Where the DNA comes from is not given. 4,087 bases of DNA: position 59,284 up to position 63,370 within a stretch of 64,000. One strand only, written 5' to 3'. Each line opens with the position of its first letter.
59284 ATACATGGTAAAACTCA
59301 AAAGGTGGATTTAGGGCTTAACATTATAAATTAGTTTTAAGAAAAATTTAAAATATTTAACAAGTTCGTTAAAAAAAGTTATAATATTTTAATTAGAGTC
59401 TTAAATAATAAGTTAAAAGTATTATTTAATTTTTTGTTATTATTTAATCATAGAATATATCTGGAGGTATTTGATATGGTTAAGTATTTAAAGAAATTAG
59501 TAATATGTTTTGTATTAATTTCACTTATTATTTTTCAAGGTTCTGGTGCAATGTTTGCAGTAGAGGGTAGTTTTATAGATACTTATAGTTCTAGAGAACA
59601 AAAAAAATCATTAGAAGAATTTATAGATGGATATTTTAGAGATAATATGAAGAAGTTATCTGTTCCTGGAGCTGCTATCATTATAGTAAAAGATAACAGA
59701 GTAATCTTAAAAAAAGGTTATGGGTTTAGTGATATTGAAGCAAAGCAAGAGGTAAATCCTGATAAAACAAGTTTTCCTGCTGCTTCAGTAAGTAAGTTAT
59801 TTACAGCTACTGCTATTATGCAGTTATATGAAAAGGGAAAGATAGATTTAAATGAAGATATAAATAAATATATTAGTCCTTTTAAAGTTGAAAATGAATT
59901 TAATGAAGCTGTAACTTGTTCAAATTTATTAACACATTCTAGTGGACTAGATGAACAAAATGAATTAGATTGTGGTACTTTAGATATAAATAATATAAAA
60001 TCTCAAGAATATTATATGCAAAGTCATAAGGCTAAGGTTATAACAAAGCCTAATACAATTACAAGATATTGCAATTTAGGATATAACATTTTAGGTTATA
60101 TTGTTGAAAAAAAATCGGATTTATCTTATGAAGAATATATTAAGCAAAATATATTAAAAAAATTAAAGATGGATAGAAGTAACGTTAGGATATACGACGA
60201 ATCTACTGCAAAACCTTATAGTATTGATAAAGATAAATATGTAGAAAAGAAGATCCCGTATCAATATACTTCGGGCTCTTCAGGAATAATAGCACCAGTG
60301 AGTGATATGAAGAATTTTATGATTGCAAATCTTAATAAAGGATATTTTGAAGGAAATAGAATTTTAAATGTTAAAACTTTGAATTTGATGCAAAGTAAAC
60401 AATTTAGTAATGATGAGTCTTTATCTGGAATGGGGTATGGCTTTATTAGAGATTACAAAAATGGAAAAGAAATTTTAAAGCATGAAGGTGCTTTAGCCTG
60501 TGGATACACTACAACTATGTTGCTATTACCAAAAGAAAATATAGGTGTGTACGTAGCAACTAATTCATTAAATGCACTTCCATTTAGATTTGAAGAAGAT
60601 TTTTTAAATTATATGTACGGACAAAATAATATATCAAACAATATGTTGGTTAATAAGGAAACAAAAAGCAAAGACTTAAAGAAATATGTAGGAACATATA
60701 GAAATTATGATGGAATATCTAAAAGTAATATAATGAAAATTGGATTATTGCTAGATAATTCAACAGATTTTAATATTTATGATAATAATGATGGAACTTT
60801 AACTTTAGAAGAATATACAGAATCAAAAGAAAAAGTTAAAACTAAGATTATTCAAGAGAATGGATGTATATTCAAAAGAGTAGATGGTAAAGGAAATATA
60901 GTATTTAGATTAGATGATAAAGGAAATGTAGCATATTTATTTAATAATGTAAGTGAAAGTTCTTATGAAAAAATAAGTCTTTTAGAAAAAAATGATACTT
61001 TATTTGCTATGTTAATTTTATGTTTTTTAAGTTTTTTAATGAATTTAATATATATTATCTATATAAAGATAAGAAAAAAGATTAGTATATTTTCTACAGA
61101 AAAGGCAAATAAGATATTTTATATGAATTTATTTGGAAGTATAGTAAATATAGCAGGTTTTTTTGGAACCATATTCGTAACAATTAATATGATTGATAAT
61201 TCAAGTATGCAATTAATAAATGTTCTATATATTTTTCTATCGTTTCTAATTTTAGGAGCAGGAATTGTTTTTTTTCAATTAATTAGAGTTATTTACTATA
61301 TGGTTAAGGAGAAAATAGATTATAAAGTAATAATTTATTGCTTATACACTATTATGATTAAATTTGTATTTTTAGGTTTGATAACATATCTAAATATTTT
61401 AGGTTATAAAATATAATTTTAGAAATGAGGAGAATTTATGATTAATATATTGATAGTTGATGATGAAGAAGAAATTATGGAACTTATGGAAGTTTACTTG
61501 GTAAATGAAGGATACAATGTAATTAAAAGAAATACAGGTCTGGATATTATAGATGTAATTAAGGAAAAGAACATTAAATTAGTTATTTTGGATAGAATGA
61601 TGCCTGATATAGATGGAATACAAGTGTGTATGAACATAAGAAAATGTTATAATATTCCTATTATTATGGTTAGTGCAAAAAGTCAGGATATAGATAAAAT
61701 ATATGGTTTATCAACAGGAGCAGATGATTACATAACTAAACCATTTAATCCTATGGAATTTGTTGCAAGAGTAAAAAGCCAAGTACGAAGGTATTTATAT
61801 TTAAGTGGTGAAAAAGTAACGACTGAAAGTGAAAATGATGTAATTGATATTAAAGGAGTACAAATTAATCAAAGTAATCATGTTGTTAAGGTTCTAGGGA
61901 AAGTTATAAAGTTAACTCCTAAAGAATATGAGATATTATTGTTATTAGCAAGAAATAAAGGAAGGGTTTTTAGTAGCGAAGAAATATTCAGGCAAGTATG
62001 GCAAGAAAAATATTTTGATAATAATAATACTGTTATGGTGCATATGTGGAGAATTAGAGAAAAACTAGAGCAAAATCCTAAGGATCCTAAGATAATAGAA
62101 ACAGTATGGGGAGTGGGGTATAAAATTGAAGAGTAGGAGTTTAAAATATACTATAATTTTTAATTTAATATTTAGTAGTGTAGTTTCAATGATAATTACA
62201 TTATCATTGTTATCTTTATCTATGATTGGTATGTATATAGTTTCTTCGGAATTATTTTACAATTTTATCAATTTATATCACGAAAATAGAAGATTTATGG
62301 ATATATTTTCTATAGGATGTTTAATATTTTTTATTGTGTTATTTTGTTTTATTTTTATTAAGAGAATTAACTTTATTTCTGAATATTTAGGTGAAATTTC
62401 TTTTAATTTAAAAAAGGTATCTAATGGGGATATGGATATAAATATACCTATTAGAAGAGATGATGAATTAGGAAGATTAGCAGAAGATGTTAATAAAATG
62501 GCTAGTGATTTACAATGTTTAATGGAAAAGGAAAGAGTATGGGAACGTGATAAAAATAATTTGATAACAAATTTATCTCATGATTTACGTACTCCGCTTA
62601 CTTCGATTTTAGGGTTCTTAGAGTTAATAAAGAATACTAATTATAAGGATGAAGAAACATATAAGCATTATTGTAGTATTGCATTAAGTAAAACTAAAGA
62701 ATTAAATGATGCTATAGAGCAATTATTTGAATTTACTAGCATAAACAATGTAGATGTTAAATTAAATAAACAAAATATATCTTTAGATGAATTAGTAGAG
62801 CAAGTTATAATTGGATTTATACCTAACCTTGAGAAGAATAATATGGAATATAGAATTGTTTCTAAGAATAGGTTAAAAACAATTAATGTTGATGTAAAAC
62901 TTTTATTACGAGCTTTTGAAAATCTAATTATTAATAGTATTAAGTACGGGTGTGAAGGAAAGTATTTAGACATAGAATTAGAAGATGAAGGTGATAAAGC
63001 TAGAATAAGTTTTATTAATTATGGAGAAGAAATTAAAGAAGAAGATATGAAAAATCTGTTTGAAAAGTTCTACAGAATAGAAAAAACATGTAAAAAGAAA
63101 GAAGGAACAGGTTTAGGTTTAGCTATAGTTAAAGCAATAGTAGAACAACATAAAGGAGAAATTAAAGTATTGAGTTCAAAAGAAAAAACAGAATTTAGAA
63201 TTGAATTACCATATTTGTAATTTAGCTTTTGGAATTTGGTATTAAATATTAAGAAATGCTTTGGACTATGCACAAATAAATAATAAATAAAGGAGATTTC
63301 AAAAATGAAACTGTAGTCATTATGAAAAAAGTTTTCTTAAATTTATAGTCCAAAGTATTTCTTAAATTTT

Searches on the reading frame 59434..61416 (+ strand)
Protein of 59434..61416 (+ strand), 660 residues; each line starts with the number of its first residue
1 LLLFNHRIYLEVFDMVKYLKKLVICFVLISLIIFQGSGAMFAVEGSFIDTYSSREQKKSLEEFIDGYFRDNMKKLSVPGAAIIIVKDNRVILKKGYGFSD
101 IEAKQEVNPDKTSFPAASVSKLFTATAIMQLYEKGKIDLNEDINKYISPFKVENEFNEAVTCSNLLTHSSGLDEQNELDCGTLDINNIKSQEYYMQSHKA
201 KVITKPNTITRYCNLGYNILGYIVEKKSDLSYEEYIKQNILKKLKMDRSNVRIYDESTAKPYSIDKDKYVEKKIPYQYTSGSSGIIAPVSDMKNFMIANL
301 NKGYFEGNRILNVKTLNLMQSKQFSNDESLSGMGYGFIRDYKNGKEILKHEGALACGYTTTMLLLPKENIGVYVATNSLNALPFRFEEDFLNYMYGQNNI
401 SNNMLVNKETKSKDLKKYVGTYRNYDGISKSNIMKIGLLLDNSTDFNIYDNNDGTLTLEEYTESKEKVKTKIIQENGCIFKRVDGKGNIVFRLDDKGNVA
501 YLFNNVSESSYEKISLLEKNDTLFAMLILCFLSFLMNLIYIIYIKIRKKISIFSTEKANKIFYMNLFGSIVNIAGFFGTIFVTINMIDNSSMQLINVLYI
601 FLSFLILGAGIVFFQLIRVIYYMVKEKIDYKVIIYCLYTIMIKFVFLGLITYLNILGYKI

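Call 3: search_protein_families(library=pfam, proteins=[window:59434-61416:+], max_evalue=0.01)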
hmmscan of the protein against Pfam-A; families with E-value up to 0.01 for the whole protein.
window:59434-61416:+ (660 aa): 2 families
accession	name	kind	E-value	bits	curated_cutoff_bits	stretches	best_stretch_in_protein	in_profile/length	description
PF00144.29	Beta-lactamase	-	2.5e-53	181.8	27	1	65-386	2-318/329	Beta-lactamase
PF13354.11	Beta-lactamase2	-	0.00068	19.5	22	1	106-143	14-50/214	Beta-lactamase enzyme family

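Call 46: search_protein_families(library=ncbifam, proteins=[window:59434-61416:+], max_evalue=0.001)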
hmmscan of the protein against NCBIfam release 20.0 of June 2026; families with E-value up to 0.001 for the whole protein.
window:59434-61416:+ (660 aa): 44 families (the best 25 are shown)
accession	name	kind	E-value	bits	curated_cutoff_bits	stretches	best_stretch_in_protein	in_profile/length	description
NF007943.0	PRK10662.1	equivalog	5.4e-27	94.4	266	1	48-384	21-362/380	D-alanyl-D-alanine-carboxypeptidase/endopeptidase AmpH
NF033085.1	bla_class_C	equivalog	1.7e-24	86.3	415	1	58-307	2-242/356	class C beta-lactamase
NF002968.0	PRK03642.1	equivalog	3e-18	65.9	385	1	42-247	19-238/432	penicillin binding protein PBP4B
NF045671.1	blaPNC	exception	1.8e-17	63.3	750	1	53-303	38-279/401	PNC family class C beta-lactamase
NF009622.0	PRK13128.1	equivalog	7.6e-17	61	443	1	73-377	18-313/518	D-aminopeptidase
NF053709.1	blaAKO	exception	2.4e-16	59.7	875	1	50-349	18-305/381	AKO family class C beta-lactamase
NF012172.1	FOX-MOX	exception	2.8e-16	59.5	700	1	51-335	20-291/382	FOX/MOX family class C beta-lactamase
NF012173.1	CMY2-MIR-ACT-EC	exception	2.9e-16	59.2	680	1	49-339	17-295/380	CMY2/MIR/ACT/EC family class C beta-lactamase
NF000397.2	blaACC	exception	1e-15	57.7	850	1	60-309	30-269/385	ACC family cephalosporin-hydrolyzing class C beta-lactamase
NF000423.2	blaSRT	exception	3.9e-15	55.9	860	1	63-302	27-256/378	SRT/SST family class C beta-lactamase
NF000385.4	blaACT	exception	7.1e-15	54.9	810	1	57-338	25-294/380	ACT family cephalosporin-hydrolyzing class C beta-lactamase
NF033159.0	blaPAC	exception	8e-15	54.5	850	1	64-263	31-218/380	PAC family class C beta-lactamase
NF000399.2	blaFOX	exception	8.2e-15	54.6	850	1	50-343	21-298/382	FOX family cephalosporin-hydrolyzing class C beta-lactamase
NF041662.1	ampC_Kaer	exception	3.9e-14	52.2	825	1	45-338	13-294/381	AmpC-Kaer family extended-spectrum class C beta-lactamase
NF041663.1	ampC_Sliq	exception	5.3e-14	51.9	860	1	64-299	28-253/378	cephalosporin-hydrolyzing class C beta-lactamase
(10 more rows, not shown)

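Call 49: search_solved_structures(query=window:59434-61416:+, max_evalue=0.000001)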
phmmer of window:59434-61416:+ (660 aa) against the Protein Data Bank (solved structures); distinct sequences matched with E-value up to 0.000001: 105 (the best 60 are shown).
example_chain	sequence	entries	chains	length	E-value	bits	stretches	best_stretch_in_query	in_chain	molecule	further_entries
2qmi_A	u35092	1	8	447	4.7e-37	131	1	65-433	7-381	Pbp related beta-lactamase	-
4gdn_A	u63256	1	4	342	1.8e-29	106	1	61-378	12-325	Protein flp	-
7spn_A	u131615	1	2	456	5.6e-19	71.4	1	71-379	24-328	IS11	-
7v21_A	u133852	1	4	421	2.3e-16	62.7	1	74-300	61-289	Serine beta-lactamase-like protein LACTB, mitochondrial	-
6kjh_A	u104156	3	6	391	2.4e-16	62.7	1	112-324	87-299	Putative beta-lactamase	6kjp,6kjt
6kjj_A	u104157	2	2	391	5.2e-16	61.5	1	114-324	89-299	Putative beta-lactamase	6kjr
6kjq_A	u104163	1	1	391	3.2e-15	59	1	115-324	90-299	Putative beta-lactamase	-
4y7p_A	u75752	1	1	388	1.4e-14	56.8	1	93-381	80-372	Alkaline D-peptidase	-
9sn1_A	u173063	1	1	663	1.8e-14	56.4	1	85-374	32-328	Beta-lactamase family protein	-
4ivi_A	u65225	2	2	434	1.9e-14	56.3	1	63-325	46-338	Carboxylesterase | Carboxylesterases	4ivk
6k8x_A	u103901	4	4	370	5.6e-14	54.8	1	58-309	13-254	Beta-lactamase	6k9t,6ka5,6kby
5cgs_A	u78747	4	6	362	1.3e-13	53.6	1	60-347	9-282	Beta-lactamase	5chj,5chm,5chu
6m5h_A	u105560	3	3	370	1.9e-13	53.1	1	58-309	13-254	Beta-lactamase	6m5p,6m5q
5za2_B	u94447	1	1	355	2e-13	53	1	63-347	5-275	Beta-lactamase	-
5za2_A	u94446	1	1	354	2.3e-13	52.8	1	63-347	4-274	Beta-lactamase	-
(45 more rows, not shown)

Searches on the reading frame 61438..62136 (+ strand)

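Call 3: search_protein_families(library=pfam, proteins=[window:61438-62136:+], max_evalue=0.01)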
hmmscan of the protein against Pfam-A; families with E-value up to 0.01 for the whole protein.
window:61438-62136:+ (232 aa): 2 families
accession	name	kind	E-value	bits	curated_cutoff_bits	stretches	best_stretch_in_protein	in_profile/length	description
PF00486.34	Trans_reg_C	-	1.2e-28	99.4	26.2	1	154-229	1-76/77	Transcriptional regulatory protein, C terminal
PF00072.30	Response_reg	-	1.9e-27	96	30.2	1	4-112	1-110/111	Response regulator receiver domain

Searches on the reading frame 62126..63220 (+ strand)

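Call 3: search_protein_families(library=pfam, proteins=[window:62126-63220:+], max_evalue=0.01)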
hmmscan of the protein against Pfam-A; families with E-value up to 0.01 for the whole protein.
window:62126-63220:+ (364 aa): 4 families
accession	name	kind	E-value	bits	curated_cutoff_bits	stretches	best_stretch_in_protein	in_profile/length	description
PF02518.31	HATPase_c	-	1.9e-22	80.3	26.4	1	256-362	2-108/111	Histidine kinase-, DNA gyrase B-, and HSP90-like ATPase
PF00512.31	HisKA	-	1.3e-14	54.4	26.9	1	143-207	2-64/66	His Kinase A (phospho-acceptor) domain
PF00672.30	HAMP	-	3.9e-07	30.7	25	1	96-130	18-52/53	HAMP domain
PF14501.12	HATPase_c_5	-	2.6e-05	24.5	22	1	263-361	9-101/102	GHKL domain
